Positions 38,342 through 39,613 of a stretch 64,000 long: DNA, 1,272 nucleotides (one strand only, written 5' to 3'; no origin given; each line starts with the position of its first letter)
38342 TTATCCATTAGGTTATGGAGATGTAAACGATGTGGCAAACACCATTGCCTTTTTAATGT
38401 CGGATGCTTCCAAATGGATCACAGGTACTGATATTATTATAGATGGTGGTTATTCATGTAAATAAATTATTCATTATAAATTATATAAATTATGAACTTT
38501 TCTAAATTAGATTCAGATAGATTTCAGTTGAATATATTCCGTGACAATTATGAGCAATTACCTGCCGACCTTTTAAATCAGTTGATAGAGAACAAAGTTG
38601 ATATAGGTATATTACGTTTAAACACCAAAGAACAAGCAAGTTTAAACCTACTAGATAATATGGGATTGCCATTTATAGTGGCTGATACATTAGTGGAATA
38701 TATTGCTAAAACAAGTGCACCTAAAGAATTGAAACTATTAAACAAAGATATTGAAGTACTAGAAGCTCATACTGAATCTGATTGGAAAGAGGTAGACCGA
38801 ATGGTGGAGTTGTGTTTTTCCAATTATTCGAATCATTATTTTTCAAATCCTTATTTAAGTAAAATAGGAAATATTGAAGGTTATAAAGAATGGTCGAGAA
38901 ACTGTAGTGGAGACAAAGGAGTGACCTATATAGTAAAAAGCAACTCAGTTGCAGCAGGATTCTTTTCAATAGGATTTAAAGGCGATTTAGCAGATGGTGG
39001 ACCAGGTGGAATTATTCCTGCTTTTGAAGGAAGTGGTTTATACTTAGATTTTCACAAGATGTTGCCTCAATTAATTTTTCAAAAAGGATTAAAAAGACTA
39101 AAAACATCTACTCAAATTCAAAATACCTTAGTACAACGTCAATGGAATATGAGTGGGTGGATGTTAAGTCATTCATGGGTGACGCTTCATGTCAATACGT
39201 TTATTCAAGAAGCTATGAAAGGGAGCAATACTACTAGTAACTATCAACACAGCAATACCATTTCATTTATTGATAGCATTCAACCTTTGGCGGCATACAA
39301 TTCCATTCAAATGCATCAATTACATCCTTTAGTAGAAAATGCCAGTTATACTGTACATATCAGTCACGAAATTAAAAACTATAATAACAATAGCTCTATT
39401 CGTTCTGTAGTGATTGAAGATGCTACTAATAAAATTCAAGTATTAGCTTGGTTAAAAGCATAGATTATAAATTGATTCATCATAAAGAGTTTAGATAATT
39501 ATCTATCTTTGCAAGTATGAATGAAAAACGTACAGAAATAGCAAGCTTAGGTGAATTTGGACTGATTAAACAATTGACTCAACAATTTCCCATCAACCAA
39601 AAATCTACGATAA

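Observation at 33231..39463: Uncharacterised seven-gene operon: ArnC-like GT2, two KAS III, ACP, Rieske oxygenase, SDR and WecD-like GNAT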

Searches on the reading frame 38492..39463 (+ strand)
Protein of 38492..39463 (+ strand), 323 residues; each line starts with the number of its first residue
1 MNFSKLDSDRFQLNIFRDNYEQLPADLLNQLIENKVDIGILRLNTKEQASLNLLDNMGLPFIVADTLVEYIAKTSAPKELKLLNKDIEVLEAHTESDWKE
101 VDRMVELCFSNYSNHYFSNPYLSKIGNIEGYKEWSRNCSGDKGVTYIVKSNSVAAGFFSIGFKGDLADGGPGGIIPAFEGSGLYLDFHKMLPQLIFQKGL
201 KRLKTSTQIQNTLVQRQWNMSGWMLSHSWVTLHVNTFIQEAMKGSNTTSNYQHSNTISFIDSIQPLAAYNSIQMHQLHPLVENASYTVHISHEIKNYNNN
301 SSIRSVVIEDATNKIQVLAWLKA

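Call 3: search_protein_families(library=pfam, proteins=[window:38492-39463:+], max_evalue=0.01)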
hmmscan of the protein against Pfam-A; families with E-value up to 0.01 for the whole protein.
window:38492-39463:+ (323 aa): 0 families

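Call 4: search_protein_families(library=ncbifam, proteins=[window:38492-39463:+], max_evalue=0.01)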
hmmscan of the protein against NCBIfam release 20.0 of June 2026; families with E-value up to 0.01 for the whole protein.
window:38492-39463:+ (323 aa): 0 families

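Call 5: find_homologous_proteins(query=window:38492-39460:+)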
Query window:38492-39460:+ (323 aa): 12 proteins with E <= 0.001 among 1747 candidates.
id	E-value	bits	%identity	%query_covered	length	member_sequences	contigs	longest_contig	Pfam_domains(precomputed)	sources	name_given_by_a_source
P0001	1.5e-198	676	92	100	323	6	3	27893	-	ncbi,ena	-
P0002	3.6e-197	672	92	100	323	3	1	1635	-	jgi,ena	-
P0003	4.7e-102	359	50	99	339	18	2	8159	-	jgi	-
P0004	4.3e-100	353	51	99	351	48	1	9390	-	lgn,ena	-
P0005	2.5e-98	347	48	99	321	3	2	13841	-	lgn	-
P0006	2.3e-67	246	40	98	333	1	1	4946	-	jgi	jgi:hypothetical protein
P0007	4.3e-55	205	40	79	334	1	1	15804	-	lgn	-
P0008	1.1e-47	181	39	73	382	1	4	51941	PF01575.26,PF00583.32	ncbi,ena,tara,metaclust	tara:strand:+ start:10169 stop:11317 length:1149 start_codon:yes stop_codon:yes gene_type:complete|m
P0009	2.2e-44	170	37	75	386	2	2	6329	PF01575.26,PF00583.32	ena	-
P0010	1.2e-31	128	34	75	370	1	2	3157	PF01575.26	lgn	-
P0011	8.3e-27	112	30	73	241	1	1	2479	PF00583.32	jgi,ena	jgi:hypothetical protein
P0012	5.9e-15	73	31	72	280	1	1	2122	-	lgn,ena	-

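Call 6: search_solved_structures(query=window:38492-39460:+, max_evalue=10, show_alignments=2)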
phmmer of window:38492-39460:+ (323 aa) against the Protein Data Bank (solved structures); distinct sequences matched with E-value up to 10: 1.
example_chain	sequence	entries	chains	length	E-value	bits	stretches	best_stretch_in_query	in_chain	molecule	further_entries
9i7q_B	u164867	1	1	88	1.3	11.4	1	74-110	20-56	Centrosomal protein of 63 kDa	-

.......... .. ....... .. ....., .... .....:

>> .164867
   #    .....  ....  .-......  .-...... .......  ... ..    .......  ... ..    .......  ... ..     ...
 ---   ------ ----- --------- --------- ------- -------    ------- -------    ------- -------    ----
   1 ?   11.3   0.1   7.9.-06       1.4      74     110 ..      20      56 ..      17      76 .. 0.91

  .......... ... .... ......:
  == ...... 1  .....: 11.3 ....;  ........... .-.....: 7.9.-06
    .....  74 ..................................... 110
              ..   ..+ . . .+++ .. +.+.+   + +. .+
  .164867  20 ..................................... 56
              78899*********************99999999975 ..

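Call 7: find_encoding_contigs(protein=P0008, flank=10000, max_places=4)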
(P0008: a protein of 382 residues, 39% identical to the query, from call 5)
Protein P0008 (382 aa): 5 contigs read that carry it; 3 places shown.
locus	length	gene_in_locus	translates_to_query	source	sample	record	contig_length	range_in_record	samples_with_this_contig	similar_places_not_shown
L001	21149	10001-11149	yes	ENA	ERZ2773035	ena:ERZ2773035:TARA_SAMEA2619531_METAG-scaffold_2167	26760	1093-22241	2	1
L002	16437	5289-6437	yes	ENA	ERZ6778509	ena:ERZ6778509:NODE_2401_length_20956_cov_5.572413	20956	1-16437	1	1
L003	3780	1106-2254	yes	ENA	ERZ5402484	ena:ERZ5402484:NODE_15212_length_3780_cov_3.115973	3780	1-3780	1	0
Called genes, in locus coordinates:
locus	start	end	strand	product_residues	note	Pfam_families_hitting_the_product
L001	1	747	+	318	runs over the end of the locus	PF01820:Dala_Dala_lig_N, PF01071:GARS_A (weak), PF02222:ATP-grasp, PF02655:ATP-grasp_3, PF02786:CPSase_L_D2, PF07478:Dala_Dala_lig_C, PF13535:ATP-grasp_4 (weak)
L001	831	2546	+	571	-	PF24793:GINT1_N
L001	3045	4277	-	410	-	-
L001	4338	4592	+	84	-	-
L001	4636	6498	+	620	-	PF02543:Carbam_trans_N, PF00814:TsaD (faint), PF16861:Carbam_trans_C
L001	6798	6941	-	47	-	-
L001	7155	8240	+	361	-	-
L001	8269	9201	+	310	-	PF00535:Glycos_transf_2, PF10111:Glyco_tranf_2_2 (weak)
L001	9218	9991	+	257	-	PF01209:Ubie_methyltran, PF13489:Methyltransf_23, PF13847:Methyltransf_31, PF08241:Methyltransf_11, PF08242:Methyltransf_12, PF13649:Methyltransf_25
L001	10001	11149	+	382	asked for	PF00583:Acetyltransf_1 (weak), PF01575:MaoC_dehydratas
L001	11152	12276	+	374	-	PF00155:Aminotran_1_2, PF01041:DegT_DnrJ_EryC1, PF00266:Aminotran_5 (weak)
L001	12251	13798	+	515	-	-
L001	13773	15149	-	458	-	-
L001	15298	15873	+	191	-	-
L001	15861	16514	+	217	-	PF00702:Hydrolase, PF13419:HAD_2, PF13242:Hydrolase_like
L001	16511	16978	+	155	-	-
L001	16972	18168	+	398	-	PF04138:GtrA_DPMS_TM, PF13489:Methyltransf_23, PF08241:Methyltransf_11, PF08242:Methyltransf_12 (weak), PF13649:Methyltransf_25 (weak), PF13847:Methyltransf_31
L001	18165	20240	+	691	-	PF00485:PRK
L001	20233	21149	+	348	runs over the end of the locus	PF00596:Aldolase_II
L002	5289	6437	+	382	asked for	PF00583:Acetyltransf_1 (weak), PF01575:MaoC_dehydratas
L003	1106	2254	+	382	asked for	PF00583:Acetyltransf_1 (weak), PF01575:MaoC_dehydratas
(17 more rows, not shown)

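Call 8: find_encoding_contigs(protein=P0005, flank=10000, max_places=3)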
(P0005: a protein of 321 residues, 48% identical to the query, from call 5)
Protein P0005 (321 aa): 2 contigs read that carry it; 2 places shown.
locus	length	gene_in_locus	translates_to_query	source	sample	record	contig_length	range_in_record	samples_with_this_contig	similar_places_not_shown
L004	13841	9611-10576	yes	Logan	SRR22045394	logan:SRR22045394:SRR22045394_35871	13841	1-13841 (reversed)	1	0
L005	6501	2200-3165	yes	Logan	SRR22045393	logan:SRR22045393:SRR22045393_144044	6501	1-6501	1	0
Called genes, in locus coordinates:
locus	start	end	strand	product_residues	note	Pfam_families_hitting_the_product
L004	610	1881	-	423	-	PF07690:MFS_1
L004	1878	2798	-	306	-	PF01745:IPT, PF01715:IPPT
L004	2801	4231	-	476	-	PF01743:PolyA_pol, PF12627:PolyA_pol_RNAbd, PF01966:HD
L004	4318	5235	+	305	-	PF00535:Glycos_transf_2, PF10111:Glyco_tranf_2_2 (weak), PF13506:Glyco_transf_21 (weak)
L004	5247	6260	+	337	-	PF00195:Chal_sti_synt_N, PF08545:ACP_syn_III, PF08541:ACP_syn_III_C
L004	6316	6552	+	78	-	PF14573:PP-binding_2 (faint)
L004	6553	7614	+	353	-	PF08545:ACP_syn_III, PF08541:ACP_syn_III_C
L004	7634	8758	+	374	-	PF00355:Rieske, PF00848:Ring_hydroxyl_A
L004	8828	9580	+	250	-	PF23441:SDR (weak), PF00106:adh_short, PF01370:Epimerase (weak), PF08659:KR, PF13561:adh_short_C2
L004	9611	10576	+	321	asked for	-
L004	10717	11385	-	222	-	PF21948:LplA-B_cat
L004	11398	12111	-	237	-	-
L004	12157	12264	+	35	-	-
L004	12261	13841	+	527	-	?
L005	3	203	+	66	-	?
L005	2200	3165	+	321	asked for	-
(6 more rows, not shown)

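Call 9: find_encoding_contigs(protein=P0007, flank=10000, max_places=3)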
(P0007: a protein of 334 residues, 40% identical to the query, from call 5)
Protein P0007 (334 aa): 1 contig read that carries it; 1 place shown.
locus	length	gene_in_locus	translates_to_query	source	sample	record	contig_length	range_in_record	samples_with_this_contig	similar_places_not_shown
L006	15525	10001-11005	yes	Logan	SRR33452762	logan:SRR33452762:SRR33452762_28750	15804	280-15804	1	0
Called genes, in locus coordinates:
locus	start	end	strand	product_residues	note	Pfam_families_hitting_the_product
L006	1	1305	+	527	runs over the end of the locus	?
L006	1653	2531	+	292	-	PF00535:Glycos_transf_2, PF10111:Glyco_tranf_2_2 (weak)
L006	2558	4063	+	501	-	-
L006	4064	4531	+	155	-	PF13414:TPR_11 (faint), PF13424:TPR_12 (faint), PF07719:TPR_2 (faint), PF13181:TPR_8 (faint), PF13431:TPR_17 (weak), PF00515:TPR_1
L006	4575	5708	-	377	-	PF01041:DegT_DnrJ_EryC1, PF00155:Aminotran_1_2, PF00266:Aminotran_5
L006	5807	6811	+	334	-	PF00195:Chal_sti_synt_N (weak), PF08545:ACP_syn_III, PF08541:ACP_syn_III_C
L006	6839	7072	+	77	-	PF00550:PP-binding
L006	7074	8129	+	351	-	PF08545:ACP_syn_III, PF08541:ACP_syn_III_C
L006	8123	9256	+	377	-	PF00355:Rieske, PF00848:Ring_hydroxyl_A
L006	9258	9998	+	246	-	PF00106:adh_short, PF01370:Epimerase (weak), PF08659:KR, PF13561:adh_short_C2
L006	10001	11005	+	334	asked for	-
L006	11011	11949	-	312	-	PF00535:Glycos_transf_2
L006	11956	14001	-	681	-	PF13428:TPR_14 (faint), PF13431:TPR_17 (faint), PF13181:TPR_8 (faint), PF23914:TPR_CcmH_CycH (faint), PF00515:TPR_1 (faint), PF07719:TPR_2 (faint), PF13432:TPR_16 (weak), PF14559:TPR_19, +2 more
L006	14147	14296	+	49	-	-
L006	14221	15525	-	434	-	?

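Call 13: find_related_loci(query=A1, collection=genome_contigs, flank=10000)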
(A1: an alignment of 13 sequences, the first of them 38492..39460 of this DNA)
Query A1 (323 aa) in genome_contigs; peptide patterns used: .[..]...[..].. (x = any residue, [..] = any of these).
92 stretches matched a pattern; 14 encode a relative of the query (tblastn E <= 1e-3); 14 distinct loci.
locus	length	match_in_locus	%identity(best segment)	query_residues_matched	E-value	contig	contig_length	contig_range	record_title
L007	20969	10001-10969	92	1-323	0e+0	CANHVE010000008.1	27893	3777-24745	MAG: Saprospirales bacterium isolate RE-4nov15-381 genome assembly, contig: RE-4nov15-C1989, whole genome shotgun sequen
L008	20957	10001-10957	51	1-321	6e-107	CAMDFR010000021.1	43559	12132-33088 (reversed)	MAG: Chitinophaga pinensis isolate MiH-22jul19-357 genome assembly, contig: MiH-22jul19-C1372, whole genome shotgun sequ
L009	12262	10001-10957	51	1-321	2e-106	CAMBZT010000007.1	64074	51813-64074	MAG: Chitinophaga pinensis isolate LH-02apr19-224 genome assembly, contig: LH-02apr19-C639, whole genome shotgun sequenc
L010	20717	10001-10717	35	1-238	1e-40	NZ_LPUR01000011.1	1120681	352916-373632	Chryseobacterium kwangjuense strain KJ1R5 scaffold_2, whole genome shotgun sequence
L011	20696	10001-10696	38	4-235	3e-40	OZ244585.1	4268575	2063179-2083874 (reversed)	MAG: Pyrinomonadaceae bacterium isolate e53adee5-76c1-4c20-97fc-feefa528e34f genome assembly, chromosome: 1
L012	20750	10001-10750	33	1-240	2e-38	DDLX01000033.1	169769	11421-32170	MAG TPA_asm: Cytophagales bacterium UBA2561 UBA2561_contig_3, whole genome shotgun sequence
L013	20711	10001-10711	33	3-238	3e-38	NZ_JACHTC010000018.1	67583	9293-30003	Myroides sp. WP-1 NODE_18_length_67583_cov_40.545304, whole genome shotgun sequence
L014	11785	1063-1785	31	1-238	8e-37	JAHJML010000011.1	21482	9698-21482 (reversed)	MAG: Actinomycetota bacterium isolate Old_saline.mb.35 Old_saline.mb.35_k141_58595, whole genome shotgun sequence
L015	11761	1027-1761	32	1-242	7e-37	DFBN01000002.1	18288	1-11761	MAG TPA_asm: candidate division WOR-3 bacterium UBA3079 UBA3079_contig_53472, whole genome shotgun sequence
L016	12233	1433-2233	31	1-248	3e-36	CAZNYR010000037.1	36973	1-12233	MAG TPA_asm: uncultured Cytophagales bacterium isolate SRP141376_co3_457 genome assembly, contig: NODE_2841_length_36973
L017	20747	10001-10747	31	1-245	4e-35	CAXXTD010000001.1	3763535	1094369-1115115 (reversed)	MAG: uncultured Desulfobacterium sp. isolate 94094bfb-e053-4743-98a9-479741dc90cb genome assembly, contig: contig_1, who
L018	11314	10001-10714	33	1-234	3e-34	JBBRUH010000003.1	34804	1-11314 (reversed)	MAG: Cytophagales bacterium isolate La3_concoct.176 La3_concoct.176_K_2614485_L_34804_cov_12.0012, whole genome shotgun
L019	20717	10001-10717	34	1-235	2e-34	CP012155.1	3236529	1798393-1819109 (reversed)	Bacteroidetes bacterium UKL13-3 chromosome, complete genome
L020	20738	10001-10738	31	1-243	3e-33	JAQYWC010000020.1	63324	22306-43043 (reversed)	MAG: Desulfobacterium sp. isolate Pec_A4_megahit_bin17 Pec_A4_megahit_bin17_c_000000306162, whole genome shotgun sequenc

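Call 18: predict_structure(alignment_id=A1)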
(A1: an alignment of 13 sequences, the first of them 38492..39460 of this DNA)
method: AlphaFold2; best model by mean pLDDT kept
length: 323 residues; sequences in the alignment: 13
mean_pLDDT: 92.8   pTM: 0.87
mean pLDDT of the five models: 92.8, 92.1, 91.8, 91.0, 90.7
residues with pLDDT >= 90: 260; 70-90: 63; 50-70: 0; < 50: 0
segments of 3 or more residues with pLDDT < 50: none
pLDDT, mean of each block of 10 residues (from residue 1): 94 95 93 97 92 89 91 89 92 97 96 88 94 94 96 95 92 92 91 93 86 81 90 96 96 93 92 94 96 93 96 96 94
secondary structure, 60 per line:
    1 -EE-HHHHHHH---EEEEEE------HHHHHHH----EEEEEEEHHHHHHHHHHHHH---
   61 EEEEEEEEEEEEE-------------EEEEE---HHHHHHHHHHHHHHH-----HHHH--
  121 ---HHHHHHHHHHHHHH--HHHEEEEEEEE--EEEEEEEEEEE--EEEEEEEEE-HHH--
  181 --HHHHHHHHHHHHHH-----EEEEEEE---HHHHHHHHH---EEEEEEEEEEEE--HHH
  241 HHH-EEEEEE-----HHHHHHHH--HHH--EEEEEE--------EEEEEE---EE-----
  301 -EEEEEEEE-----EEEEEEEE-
elements in order: H5-11 E15-20 H27-33 E38-44 H45-57 E61-73 E87-91 H95-109 H115-118 H124-137 E143-150 E153-163 E166-174 H183-196 E202-208 H212-220 E224-235 H238-243 E245-250 H256-263 E271-276 E285-290 E302-309 E315-322

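Call 26: fold_search(model_id=the predicted structure, library=pdb)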
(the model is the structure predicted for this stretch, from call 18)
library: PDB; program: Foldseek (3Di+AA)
matches with E <= 10: 1329; with E <= 0.001: 111
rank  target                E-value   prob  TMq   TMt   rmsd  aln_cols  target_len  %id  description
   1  2fs5_A                2.1e-11  1.00  0.55  0.77   3.8       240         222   15  Crystal structure of TDP-fucosamine acetyltransferase (WecD)- apo form (released 2006-08-01)
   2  6wqb                  3.9e-11  1.00  0.48  0.52   5.2       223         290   13  Crystal structure of VipF from Legionella hackeliae in complex with acetyl-CoA (released 2021-11-10)
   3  7wx5                  5.3e-11  1.00  0.44  0.48   5.3       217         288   12  a Legionella acetyltransferase effector VipF (released 2023-02-22)
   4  6wqc                  1.1e-10  1.00  0.46  0.50   5.6       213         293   13  Crystal structure of VipF from Legionella hackeliae in complex with CoA (released 2021-11-10)
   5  7wx7                  3.4e-10  1.00  0.46  0.52   4.5       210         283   13  complex of a legionella acetyltransferase VipF and COA/ACO (released 2023-02-22)
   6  3tt2                  5.6e-10  1.00  0.46  0.47   4.3       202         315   11  Crystal Structure of GCN5-related N-Acetyltransferase from Sphaerobacter thermophilus (released 2011-10-05)
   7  3frm_D                6.0e-10  1.00  0.47  0.58   4.6       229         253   11  The crystal structure of a functionally unknown conserved protein from Staphylococcus epidermidis ATCC 12228. (released 2009-01-27)
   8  3frm_A                6.0e-10  1.00  0.45  0.55   4.8       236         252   11  The crystal structure of a functionally unknown conserved protein from Staphylococcus epidermidis ATCC 12228. (released 2009-01-27)
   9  3frm_C                8.7e-10  1.00  0.44  0.54   5.2       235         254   11  The crystal structure of a functionally unknown conserved protein from Staphylococcus epidermidis ATCC 12228. (released 2009-01-27)
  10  7wx6                  1.4e-09  1.00  0.42  0.50   5.0       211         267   14  A Legionella acetyltransferase VipF (released 2022-09-14)
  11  5kf1_A                2.5e-09  1.00  0.43  0.44   5.4       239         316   13  X-ray structure of a glucosamine N-Acetyltransferase from Clostridium acetobutylicum, apo form, pH 5 (released 2016-07-06)
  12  5kgh_B                5.2e-09  1.00  0.42  0.43   5.2       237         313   15  X-ray structure of a glucosamine N-Acetyltransferase from Clostridium acetobutylicum, mutant Y297F (released 2016-07-06)
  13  5kgh_A                7.1e-09  1.00  0.43  0.43   5.4       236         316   13  X-ray structure of a glucosamine N-Acetyltransferase from Clostridium acetobutylicum, mutant Y297F (released 2016-07-06)
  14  7q3a_B                7.1e-09  1.00  0.41  0.39   6.7       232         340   10  Crystal structure of MAB_4324 a tandem repeat GNAT from Mycobacterium abscessus (released 2022-05-04)
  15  5kf1_B                8.6e-09  1.00  0.42  0.44   5.1       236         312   14  X-ray structure of a glucosamine N-Acetyltransferase from Clostridium acetobutylicum, apo form, pH 5 (released 2016-07-06)
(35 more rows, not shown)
